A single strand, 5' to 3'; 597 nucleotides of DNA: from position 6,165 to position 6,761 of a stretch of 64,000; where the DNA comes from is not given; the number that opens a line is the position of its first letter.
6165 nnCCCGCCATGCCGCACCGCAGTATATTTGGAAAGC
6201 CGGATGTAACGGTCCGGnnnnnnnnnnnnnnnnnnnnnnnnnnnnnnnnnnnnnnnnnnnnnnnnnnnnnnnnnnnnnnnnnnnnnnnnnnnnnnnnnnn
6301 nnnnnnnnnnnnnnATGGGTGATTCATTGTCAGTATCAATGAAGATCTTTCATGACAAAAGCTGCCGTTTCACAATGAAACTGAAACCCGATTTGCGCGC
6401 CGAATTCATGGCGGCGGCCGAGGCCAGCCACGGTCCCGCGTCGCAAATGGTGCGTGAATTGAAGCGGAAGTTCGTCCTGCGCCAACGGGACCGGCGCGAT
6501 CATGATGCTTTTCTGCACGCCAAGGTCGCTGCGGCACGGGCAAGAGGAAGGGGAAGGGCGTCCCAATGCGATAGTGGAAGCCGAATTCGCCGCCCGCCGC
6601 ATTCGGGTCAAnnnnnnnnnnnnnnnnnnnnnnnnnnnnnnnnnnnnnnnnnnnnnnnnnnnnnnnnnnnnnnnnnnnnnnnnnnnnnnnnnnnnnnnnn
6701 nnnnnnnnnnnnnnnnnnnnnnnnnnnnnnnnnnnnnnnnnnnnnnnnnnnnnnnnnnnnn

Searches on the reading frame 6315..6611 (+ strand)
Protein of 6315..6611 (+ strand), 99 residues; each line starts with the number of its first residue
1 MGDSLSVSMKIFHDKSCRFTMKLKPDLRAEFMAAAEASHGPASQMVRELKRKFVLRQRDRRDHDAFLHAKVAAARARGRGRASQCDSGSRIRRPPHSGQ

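Call 7: search_protein_families(library=pfam, max_evalue=1, proteins=[window:6315-6611:+])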
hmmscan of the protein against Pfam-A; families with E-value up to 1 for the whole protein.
seq(99 aa): 1 family
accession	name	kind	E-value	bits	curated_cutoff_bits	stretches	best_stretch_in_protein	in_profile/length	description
PF19839.5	RHH_9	-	0.14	12.5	23.4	1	17-70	6-59/65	Ribbon-helix-helix protein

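Call 8: search_protein_families(library=ncbifam, max_evalue=1, proteins=[window:6315-6611:+])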
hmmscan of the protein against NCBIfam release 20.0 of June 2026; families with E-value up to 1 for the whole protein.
seq(99 aa): 0 families

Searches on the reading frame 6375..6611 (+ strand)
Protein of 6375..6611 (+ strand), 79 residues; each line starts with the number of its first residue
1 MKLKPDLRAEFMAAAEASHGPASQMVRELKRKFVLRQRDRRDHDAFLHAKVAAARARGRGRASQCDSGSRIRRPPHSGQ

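Call 53: search_dna_similar(query=window:6375-6611:+, collection=plasmids, mode=protein, max_rows=8, max_evalue=0.001)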
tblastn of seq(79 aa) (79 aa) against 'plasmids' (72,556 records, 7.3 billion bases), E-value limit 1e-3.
Records with a match: 95; places in all: 98; records where one place covers at least 80% of the query: 0.
Best place of each record, by identity: 80-90% 1; 60-80% 42; <60% 52.
By first word of the organism name: Xanthomonas 31; Pseudomonas 14; Aeromonas 6; uncultured 5; Novosphingobium 4; Achromobacter 3; Cupriavidus 3; Enterobacter 3; Thauera 2; Escherichia 2; and 18 more.
By predicted mobility (MOB-suite, as given by PLSDB): conjugative 55; non-mobilizable 22; mobilizable 18.
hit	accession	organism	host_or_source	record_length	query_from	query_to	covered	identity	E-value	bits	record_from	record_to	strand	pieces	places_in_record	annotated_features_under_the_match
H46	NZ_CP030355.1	Novosphingobium sp. P6W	cell culture,podzolic fallow soil ...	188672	1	51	65%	80.4%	4e-18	83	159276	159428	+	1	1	hypothetical protein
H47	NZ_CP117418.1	Novosphingobium humi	Single cell,Soil from military shooting ...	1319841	1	51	65%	72.5%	5e-15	74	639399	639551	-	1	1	none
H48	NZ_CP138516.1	Variovorax paradoxus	Legume root,PacBio whole genome assembly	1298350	1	51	65%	68.6%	1e-13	71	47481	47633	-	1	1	none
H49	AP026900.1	Novosphingobium sp. MBES04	-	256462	1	51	65%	68.6%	4e-13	69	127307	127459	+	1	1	prevent host death protein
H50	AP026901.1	Novosphingobium sp. MBES04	-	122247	1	51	65%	68.6%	7e-13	68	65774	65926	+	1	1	prevent host death protein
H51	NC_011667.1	Thauera aminoaromatica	-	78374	1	51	65%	66.7%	1e-7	54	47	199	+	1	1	hypothetical protein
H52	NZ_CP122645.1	Escherichia coli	Sus scrofa,feces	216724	1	51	65%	66.7%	2e-7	53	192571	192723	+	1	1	hypothetical protein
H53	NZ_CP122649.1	Escherichia coli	Sus scrofa,feces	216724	1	51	65%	66.7%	2e-7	53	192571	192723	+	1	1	hypothetical protein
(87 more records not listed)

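Call 55: search_protein_families(library=pfam, max_evalue=0.01, proteins=[window:6375-6611:+])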
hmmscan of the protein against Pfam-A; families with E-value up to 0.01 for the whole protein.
seq(79 aa): 0 families

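Call 56: get_annotated_region(hit=H46, flank=1500)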
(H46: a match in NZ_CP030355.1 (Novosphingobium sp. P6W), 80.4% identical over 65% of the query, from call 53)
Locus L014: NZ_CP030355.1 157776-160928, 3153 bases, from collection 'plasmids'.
description: Novosphingobium sp. P6W plasmid pP6W2, complete sequence
organism: Novosphingobium sp. P6W (NCBI taxid 1609758)
taxonomy: Bacteria; Pseudomonadota; Alphaproteobacteria; Sphingomonadales; Sphingomonadaceae; Novosphingobium; Novosphingobium sp. P6W
host: -; source: cell culture,podzolic fallow soil sampled from the ARRIAM experimental field; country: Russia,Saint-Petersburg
typing (MOB-suite, as given by PLSDB): mobilizable; relaxase MOBF
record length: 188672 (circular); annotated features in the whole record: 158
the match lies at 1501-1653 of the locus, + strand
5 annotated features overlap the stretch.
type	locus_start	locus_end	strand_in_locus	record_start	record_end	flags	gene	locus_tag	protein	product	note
CDS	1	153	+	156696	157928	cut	-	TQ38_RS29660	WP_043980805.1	HipA domain-containing protein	-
CDS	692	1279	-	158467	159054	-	-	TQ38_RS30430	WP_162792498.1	hypothetical protein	-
CDS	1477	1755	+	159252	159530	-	-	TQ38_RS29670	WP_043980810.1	hypothetical protein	-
CDS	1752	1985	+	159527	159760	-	-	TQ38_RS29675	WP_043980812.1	type II toxin-antitoxin system RelE/ParE family toxin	GO:0030541 - plasmid partitioning [Evidence IEA]; GO:0051290 - protein heterotetramerization [Evidence IEA]; GO:0009432 ...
CDS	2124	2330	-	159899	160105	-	-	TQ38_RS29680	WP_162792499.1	YcxB family protein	-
